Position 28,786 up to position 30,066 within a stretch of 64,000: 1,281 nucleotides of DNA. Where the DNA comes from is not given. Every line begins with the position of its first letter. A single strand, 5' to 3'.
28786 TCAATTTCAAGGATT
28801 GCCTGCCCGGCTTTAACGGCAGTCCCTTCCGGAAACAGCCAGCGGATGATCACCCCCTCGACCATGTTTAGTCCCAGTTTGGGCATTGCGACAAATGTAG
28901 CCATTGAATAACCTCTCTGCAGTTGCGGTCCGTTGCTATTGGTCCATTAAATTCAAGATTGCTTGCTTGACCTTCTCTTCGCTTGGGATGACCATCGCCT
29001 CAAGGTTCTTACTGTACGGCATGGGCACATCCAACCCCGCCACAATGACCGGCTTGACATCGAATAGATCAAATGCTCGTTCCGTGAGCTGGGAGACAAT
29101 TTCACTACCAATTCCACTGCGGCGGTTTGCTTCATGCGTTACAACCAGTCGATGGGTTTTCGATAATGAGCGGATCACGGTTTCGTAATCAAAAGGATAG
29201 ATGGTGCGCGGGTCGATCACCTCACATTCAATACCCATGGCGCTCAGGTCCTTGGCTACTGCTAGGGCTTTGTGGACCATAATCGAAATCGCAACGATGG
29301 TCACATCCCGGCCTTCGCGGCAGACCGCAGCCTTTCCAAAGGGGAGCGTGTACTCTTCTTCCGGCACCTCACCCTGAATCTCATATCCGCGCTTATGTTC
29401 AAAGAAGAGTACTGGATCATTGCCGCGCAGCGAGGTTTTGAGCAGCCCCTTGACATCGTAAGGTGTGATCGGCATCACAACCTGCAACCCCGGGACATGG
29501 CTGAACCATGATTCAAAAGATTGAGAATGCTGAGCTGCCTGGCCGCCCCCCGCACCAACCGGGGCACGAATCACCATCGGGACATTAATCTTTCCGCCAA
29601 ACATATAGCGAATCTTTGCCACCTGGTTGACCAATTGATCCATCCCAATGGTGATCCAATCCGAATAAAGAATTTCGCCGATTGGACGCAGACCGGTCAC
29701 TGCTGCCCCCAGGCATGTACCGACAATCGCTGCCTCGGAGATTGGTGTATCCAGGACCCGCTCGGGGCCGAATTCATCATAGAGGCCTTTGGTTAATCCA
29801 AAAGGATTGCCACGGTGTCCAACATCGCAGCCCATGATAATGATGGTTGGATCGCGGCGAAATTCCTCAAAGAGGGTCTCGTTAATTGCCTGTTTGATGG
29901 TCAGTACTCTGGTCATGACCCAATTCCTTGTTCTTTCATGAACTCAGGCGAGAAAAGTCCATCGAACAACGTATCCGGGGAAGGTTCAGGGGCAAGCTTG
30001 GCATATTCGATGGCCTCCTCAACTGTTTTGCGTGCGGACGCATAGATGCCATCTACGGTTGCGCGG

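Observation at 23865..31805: Single GntR-headed operon with two different E1 pairs sharing one E2, split by a beta-hydroxyacid dehydrogenase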

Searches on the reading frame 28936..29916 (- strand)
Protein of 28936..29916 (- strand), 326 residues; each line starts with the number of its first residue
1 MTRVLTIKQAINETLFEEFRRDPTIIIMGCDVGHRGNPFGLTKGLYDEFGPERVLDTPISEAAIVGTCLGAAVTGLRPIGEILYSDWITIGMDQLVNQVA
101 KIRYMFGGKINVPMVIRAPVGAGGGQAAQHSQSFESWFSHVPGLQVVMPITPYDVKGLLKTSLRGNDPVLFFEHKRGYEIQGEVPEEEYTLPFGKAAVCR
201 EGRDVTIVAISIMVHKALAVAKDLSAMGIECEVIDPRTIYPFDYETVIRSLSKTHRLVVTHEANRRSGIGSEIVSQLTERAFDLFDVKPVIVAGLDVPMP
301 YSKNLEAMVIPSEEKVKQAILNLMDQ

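Call 3: search_protein_families(library=pfam, proteins=[window:28936-29916:-])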
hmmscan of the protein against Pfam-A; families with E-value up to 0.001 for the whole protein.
window:28936-29916:- (326 aa): 3 families
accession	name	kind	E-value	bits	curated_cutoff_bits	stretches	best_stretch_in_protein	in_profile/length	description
PF02779.29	Transket_pyr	-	1.2e-39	136.2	27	1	5-178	3-172/174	Transketolase, pyrimidine binding domain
PF02780.25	Transketolase_C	-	3.9e-38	130.6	25.9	1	194-316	1-124/124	Transketolase, C-terminal domain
PF17147.9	PFOR_II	-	0.00057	20.6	27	1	204-279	2-80/102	Pyruvate:ferredoxin oxidoreductase core domain II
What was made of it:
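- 28936..29916 (-): E1beta3; its start overlaps the E1alpha3 stop (ATGA). Transket_pyr + Transketolase_C (call 3).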

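Call 4: search_protein_families(library=ncbifam, proteins=[window:28936-29916:-])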
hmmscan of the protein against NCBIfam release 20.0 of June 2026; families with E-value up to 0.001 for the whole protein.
window:28936-29916:- (326 aa): 9 families
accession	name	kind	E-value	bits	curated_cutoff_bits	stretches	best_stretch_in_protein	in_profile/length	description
NF006667.0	PRK09212.1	subfamily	3.9e-107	357.9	321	1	4-323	3-322/327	pyruvate dehydrogenase complex E1 component subunit beta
NF008854.0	PRK11892.1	equivalog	1.9e-103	346.7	454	1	4-322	141-460/464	pyruvate dehydrogenase complex E1 component subunit beta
TIGR00204.1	dxs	equivalog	6.5e-25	87.7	465.95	1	7-289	312-580/616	1-deoxy-D-xylulose-5-phosphate synthase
NF004559.0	PRK05899.2-5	equivalog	6.2e-18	64.4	488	1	10-325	323-625/627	transketolase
NF008968.0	PRK12315.1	subfamily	8e-18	64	510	1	9-278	283-538/582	1-deoxy-D-xylulose-5-phosphate synthase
NF003933.0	PRK05444.2-2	equivalog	2.3e-16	59.4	395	1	50-318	333-599/606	1-deoxy-D-xylulose-5-phosphate synthase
NF004556.0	PRK05899.2-2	equivalog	2.3e-12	46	575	1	186-282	503-598/639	transketolase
NF007201.0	PRK09622.1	equivalog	0.00013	21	590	1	202-265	267-330/405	2-oxoacid:ferredoxin oxidoreductase subunit alpha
NF006412.0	PRK08659.1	equivalog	0.00042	19.6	411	1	201-265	273-336/378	2-oxoacid:acceptor oxidoreductase subunit alpha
